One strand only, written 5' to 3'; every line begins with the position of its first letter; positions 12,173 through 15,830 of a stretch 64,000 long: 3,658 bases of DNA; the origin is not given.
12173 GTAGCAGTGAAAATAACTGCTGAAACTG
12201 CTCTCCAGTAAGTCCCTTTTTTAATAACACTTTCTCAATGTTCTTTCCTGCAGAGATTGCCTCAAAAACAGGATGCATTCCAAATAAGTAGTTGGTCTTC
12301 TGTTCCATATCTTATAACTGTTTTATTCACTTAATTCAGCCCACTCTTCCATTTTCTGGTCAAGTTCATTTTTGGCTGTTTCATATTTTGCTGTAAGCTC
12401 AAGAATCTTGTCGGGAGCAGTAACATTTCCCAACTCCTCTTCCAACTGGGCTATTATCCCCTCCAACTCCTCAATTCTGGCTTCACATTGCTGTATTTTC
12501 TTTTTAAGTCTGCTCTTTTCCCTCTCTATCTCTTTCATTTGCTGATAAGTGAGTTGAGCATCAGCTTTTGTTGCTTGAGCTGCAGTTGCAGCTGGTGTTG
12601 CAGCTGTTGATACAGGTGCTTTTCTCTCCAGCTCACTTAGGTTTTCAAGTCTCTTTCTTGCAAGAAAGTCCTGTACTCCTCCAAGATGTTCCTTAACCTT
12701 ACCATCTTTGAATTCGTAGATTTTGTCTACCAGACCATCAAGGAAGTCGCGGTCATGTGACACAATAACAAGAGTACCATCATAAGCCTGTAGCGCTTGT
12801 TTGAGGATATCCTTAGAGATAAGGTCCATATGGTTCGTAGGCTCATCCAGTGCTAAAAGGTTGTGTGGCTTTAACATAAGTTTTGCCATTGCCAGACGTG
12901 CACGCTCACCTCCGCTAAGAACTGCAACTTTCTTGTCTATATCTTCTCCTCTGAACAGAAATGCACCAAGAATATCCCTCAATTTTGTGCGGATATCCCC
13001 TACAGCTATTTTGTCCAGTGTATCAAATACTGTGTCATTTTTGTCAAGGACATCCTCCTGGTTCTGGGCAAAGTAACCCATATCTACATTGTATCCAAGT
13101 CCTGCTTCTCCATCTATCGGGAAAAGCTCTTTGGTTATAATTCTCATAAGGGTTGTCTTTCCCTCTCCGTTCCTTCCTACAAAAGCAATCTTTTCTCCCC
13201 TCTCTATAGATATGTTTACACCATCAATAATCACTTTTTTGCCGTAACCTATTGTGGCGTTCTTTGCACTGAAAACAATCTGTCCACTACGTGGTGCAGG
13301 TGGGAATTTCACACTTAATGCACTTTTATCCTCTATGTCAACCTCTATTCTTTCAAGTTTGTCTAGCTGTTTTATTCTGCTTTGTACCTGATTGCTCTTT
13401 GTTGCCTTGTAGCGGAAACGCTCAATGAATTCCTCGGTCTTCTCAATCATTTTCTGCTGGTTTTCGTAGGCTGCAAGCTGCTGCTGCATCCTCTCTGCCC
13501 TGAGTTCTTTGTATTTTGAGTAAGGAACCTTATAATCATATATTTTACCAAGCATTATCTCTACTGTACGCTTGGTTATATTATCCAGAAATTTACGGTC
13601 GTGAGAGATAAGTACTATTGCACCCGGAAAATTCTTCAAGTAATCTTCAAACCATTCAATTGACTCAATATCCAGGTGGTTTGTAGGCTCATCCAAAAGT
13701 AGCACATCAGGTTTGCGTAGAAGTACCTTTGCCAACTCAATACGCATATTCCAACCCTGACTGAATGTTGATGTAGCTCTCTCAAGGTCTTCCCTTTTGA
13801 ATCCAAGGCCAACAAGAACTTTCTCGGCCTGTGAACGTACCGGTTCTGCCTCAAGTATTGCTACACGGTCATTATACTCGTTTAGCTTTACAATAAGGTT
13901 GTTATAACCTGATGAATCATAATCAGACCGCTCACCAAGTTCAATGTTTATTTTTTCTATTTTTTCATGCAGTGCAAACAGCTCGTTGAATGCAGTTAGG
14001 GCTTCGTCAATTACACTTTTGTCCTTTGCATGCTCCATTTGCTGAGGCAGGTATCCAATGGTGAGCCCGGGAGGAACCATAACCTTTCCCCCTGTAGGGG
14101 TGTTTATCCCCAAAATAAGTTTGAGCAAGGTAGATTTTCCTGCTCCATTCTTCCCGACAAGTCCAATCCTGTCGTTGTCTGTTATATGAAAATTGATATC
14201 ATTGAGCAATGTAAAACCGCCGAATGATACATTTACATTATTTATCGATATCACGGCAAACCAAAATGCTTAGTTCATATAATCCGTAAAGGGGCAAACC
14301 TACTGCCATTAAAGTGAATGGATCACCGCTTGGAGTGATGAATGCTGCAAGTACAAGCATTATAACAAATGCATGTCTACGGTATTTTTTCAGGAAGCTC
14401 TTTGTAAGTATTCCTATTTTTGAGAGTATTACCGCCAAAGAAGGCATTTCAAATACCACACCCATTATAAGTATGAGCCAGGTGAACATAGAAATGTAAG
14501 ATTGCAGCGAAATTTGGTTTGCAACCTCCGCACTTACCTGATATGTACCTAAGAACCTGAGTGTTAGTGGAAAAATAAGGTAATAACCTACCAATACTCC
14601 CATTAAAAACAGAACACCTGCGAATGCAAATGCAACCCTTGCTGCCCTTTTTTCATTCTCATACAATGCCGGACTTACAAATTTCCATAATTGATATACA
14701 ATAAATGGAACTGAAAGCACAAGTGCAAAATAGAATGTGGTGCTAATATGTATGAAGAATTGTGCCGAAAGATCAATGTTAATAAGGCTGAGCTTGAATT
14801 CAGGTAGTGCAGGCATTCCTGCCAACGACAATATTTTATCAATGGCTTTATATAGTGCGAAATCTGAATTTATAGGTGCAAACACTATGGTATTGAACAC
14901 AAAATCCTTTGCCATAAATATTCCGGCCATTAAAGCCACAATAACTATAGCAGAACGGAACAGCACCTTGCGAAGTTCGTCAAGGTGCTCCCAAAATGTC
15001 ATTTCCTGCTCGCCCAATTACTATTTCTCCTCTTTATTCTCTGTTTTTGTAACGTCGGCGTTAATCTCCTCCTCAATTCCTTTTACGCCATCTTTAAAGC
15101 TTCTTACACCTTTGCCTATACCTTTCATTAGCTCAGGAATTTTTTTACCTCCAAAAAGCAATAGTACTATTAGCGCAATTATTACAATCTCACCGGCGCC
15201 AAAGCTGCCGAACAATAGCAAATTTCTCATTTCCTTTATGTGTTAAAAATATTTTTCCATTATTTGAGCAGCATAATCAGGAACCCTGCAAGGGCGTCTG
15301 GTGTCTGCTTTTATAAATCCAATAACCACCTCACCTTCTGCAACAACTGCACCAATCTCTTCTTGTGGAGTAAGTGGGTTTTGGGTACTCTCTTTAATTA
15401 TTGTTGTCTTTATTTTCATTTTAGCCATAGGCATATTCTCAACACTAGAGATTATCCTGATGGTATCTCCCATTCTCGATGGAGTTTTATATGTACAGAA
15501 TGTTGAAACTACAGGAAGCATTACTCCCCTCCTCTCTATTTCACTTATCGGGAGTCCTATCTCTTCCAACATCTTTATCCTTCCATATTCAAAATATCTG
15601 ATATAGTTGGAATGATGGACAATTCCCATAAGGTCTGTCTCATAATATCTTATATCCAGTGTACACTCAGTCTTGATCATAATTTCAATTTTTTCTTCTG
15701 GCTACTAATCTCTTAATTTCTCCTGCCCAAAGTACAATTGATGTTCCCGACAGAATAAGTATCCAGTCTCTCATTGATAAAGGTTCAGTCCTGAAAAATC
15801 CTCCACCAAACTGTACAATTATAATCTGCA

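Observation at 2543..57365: The word TCCCGAC(A/G) is about 10-fold over-represented, independent of strand and reading frame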

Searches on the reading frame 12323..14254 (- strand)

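Call 6: search_protein_families(library=ncbifam, proteins=[window:12323-14254:-])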
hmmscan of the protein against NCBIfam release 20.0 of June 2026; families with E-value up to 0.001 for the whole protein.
window:12323-14254:- (643 aa): 194 families (the best 25 are shown)
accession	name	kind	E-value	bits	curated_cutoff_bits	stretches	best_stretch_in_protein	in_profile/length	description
NF000355.4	ribo_prot_ABC_F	equivalog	2.1e-135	452.4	380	3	126-500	75-484/499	ribosomal protection-like ABC-F family protein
NF007921.0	PRK10636.1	equivalog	3.6e-126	421.9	917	2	130-640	116-623/638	ABC transporter ATP-binding protein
NF050005.1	ABC_ATPase_Uup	equivalog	7.6e-119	397.7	900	1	1-642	3-633/636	ATP-binding cassette ATPase Uup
NF011646.0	PRK15064.1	equivalog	2.2e-118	396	762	1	1-536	1-529/530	ABC-F family ATPase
NF008775.0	PRK11819.1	equivalog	3.6e-117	392.3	599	1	14-535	20-536/556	energy-dependent translational throttle protein EttA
TIGR03719.1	ABC_ABC_ChvD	subfamily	7.5e-116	387.9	806.75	1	14-533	18-532/552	energy-dependent translational throttle protein EttA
NF008358.0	PRK11147.1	equivalog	3e-111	372.6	936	1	1-641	3-628/635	ABC transporter ATP-binding protein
NF000514.1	ABCF_OptrA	exception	1.2e-104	351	1450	1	4-610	23-607/655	ABC-F type ribosomal protection protein OptrA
NF000168.2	ABCF_Msr_all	exception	3.8e-87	292.9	680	4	330-479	299-442/487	Msr family ABC-F type ribosomal protection protein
NF000171.1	ABCF_producer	exception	1.7e-86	290.8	800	3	3-278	5-278/541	TlrC/CarA/OleB/SrmB family ABC-F type ribosomal protection protein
NF000170.2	ABCF_Vga_all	exception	2e-83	280.7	725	4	282-494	222-432/521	Vga family ABC-F type ribosomal protection protein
NF043038.1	ABCF_CplR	exception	8e-81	272.4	780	4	289-545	251-499/544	ABC-F type ribosomal protection protein CplR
NF000169.2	ABCF_Sal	exception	1.3e-75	255.1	725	2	150-542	117-529/542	Sal family ABC-F type ribosomal protection protein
NF000166.1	ABCF_CarA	exception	1.8e-70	237.7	1050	3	11-277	15-287/556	ABC-F type ribosomal protection protein Car(A)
NF000167.2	ABCF_Lsa_all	exception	1.4e-66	225.5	750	4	332-546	8-217/492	Lsa family ABC-F type ribosomal protection protein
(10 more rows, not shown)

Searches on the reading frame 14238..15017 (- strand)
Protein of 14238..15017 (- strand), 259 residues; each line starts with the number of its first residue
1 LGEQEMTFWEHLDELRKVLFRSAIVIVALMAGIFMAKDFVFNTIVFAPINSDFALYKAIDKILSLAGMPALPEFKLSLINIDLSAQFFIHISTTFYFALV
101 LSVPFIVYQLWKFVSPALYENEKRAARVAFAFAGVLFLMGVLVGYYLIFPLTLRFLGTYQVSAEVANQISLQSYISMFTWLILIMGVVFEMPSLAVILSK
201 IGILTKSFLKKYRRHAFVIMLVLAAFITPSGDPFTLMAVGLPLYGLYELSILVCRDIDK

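Call 32: search_protein_families(library=pfam, proteins=[window:14238-15017:-], max_evalue=0.00001)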
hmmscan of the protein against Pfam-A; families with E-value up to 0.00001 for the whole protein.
window:14238-15017:- (259 aa): 1 family
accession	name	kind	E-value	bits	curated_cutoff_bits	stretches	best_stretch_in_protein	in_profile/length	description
PF00902.23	TatC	-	1e-62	212.1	25.1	1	10-242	1-208/208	Sec-independent protein translocase protein (TatC)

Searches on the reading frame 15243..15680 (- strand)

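Call 32: search_protein_families(library=pfam, proteins=[window:15243-15680:-], max_evalue=0.00001)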
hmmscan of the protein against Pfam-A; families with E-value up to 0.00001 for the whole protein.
window:15243-15680:- (145 aa): 2 families
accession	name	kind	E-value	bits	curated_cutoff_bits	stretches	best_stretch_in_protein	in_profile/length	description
PF13279.12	4HBT_2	-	3.5e-19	69.9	25.5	1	11-136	2-117/122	Thioesterase-like superfamily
PF03061.28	4HBT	-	9.8e-08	32.6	20.6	1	18-99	1-75/79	Thioesterase superfamily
